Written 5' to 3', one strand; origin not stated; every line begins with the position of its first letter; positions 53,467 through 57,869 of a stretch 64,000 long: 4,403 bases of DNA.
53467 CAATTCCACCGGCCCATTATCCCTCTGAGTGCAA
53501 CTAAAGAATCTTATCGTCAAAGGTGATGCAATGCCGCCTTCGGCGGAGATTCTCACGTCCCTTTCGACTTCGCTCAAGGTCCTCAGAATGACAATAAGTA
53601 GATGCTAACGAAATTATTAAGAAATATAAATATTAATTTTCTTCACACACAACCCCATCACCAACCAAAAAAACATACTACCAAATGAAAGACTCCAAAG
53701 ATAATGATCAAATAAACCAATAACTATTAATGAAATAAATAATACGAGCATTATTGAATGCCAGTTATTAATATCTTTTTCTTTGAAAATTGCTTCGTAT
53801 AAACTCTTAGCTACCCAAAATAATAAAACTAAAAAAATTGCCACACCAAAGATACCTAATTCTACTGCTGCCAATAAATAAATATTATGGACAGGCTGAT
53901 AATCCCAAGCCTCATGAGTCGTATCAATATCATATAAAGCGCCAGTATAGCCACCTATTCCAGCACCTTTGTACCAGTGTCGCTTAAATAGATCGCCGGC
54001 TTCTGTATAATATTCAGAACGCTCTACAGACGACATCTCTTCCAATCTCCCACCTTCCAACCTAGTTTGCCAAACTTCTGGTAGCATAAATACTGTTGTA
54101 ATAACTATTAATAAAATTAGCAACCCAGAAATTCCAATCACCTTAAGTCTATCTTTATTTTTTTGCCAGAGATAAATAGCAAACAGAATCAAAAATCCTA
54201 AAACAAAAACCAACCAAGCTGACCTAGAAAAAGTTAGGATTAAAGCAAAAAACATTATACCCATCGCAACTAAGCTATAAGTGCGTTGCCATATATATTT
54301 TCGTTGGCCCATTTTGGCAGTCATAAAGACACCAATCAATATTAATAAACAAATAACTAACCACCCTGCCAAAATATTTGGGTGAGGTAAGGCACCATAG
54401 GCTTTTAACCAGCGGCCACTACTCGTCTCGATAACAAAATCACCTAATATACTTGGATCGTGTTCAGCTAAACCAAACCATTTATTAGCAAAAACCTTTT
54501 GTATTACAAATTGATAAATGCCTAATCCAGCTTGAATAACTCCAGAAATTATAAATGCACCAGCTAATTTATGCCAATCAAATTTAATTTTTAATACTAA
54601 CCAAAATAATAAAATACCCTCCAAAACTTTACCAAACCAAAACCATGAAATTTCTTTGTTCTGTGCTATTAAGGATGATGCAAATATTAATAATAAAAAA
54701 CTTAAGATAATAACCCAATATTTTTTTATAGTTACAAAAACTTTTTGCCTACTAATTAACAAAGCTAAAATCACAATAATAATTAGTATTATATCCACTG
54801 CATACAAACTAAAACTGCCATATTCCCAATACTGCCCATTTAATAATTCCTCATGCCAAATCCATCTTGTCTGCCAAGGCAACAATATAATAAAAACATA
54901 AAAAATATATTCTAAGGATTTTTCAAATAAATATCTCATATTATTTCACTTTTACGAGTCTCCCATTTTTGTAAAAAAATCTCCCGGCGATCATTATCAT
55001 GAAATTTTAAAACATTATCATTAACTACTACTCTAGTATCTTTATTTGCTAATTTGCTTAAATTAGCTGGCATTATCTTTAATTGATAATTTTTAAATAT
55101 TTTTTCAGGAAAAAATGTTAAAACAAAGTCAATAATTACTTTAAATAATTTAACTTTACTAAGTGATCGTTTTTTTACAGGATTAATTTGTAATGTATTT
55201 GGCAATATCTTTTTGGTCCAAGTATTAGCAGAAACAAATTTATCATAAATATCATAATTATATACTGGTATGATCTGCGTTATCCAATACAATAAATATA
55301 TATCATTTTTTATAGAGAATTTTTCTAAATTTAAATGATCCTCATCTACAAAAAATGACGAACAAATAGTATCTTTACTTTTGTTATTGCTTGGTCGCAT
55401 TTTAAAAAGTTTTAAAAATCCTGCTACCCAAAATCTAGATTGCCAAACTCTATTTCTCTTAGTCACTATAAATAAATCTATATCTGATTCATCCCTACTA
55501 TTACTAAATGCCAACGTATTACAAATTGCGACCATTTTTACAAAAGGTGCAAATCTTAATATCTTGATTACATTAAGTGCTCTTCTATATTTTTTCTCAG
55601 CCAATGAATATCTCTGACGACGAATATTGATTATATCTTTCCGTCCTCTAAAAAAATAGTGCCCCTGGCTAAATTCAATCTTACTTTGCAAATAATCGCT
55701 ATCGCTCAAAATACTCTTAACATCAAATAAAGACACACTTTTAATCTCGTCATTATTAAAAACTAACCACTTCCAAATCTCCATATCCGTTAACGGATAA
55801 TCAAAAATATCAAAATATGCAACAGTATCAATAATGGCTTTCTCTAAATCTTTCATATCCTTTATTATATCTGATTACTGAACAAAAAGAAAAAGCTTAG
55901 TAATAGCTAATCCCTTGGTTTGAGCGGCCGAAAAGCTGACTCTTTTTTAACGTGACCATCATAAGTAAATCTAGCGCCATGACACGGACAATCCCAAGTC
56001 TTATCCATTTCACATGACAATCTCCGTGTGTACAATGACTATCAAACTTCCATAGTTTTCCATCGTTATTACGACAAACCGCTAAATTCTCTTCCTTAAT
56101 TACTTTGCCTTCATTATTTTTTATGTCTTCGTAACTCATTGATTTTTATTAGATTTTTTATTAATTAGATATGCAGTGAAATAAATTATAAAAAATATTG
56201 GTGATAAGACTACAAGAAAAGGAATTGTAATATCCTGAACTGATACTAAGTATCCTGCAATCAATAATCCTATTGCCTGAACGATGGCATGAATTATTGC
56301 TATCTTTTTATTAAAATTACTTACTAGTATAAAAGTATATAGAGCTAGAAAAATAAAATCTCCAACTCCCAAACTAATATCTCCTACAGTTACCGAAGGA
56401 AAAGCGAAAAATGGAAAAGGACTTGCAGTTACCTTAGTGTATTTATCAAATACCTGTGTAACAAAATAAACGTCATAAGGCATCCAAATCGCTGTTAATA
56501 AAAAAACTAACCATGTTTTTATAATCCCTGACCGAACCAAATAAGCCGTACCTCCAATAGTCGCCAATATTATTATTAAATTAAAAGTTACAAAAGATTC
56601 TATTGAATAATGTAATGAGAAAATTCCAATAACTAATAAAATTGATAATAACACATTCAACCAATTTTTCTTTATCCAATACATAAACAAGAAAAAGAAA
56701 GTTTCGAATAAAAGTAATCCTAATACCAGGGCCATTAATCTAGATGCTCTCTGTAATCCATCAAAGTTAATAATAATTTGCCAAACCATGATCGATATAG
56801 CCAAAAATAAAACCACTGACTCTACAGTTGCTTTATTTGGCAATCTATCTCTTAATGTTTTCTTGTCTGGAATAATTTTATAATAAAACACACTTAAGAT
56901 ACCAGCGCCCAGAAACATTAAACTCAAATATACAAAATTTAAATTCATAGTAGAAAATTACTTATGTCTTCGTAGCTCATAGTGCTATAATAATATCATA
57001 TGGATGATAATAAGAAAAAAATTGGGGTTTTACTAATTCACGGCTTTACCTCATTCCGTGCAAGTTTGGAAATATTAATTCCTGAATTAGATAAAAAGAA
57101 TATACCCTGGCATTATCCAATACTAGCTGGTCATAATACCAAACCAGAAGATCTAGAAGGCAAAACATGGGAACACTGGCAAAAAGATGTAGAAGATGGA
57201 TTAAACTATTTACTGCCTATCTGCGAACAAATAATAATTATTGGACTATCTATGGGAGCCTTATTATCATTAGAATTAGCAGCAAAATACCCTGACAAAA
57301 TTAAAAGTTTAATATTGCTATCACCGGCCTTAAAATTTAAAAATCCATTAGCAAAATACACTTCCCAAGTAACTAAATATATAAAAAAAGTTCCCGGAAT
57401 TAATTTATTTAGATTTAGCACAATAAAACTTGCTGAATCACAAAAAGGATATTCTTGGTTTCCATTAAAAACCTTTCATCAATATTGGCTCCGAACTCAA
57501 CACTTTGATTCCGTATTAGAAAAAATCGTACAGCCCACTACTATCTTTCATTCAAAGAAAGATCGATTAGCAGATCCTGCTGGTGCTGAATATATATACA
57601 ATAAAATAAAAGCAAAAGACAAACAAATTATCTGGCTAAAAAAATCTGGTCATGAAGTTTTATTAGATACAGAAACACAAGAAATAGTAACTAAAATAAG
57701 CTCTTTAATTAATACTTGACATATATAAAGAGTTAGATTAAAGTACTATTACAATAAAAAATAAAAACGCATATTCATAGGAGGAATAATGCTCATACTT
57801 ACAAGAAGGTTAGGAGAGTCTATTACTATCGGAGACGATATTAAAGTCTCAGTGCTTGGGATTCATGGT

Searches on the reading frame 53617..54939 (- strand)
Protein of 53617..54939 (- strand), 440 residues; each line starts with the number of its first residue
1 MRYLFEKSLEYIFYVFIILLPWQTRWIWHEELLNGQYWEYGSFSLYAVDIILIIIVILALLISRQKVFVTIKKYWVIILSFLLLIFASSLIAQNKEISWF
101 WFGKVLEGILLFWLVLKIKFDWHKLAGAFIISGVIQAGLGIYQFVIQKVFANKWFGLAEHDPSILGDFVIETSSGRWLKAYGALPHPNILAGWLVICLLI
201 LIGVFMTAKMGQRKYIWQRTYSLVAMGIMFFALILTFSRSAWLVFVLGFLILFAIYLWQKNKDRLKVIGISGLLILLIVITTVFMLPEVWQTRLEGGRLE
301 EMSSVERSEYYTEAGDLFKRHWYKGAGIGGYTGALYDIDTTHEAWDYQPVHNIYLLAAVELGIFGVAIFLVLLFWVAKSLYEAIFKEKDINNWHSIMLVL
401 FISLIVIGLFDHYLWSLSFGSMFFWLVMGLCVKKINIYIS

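Call 33: search_protein_families(library=pfam, proteins=[window:53617-54939:-], max_evalue=0.001)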
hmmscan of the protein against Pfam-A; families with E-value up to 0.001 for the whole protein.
window:53617-54939:- (440 aa): 1 family
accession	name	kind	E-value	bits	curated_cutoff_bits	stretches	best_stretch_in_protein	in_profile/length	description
PF04932.20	Wzy_C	-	9.9e-20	71.3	31.7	1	225-370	2-149/149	O-Antigen ligase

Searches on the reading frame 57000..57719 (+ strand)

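Call 33: search_protein_families(library=pfam, proteins=[window:57000-57719:+], max_evalue=0.001)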
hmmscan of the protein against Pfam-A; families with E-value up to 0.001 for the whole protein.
window:57000-57719:+ (239 aa): 6 families
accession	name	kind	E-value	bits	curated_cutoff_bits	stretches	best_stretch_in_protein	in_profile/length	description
PF12146.15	Hydrolase_4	-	1.2e-21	77.6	27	1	8-225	5-239/239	Serine aminopeptidase, S33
PF00561.26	Abhydrolase_1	-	4.3e-13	49.9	25.8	1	10-144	3-144/245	alpha/beta hydrolase fold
PF12697.13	Abhydrolase_6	-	5.4e-09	37.5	26.3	1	10-228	1-213/217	Alpha/beta hydrolase family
PF02230.22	Abhydrolase_2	-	3.4e-06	27.5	23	1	64-128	94-157/217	Phospholipase/Carboxylesterase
PF00756.26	Esterase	-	5.7e-05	23.4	22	1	78-115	117-154/251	Putative esterase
PF05728.18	UPF0227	-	0.00081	19.8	21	0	76-210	59-182/187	Uncharacterised protein family (UPF0227)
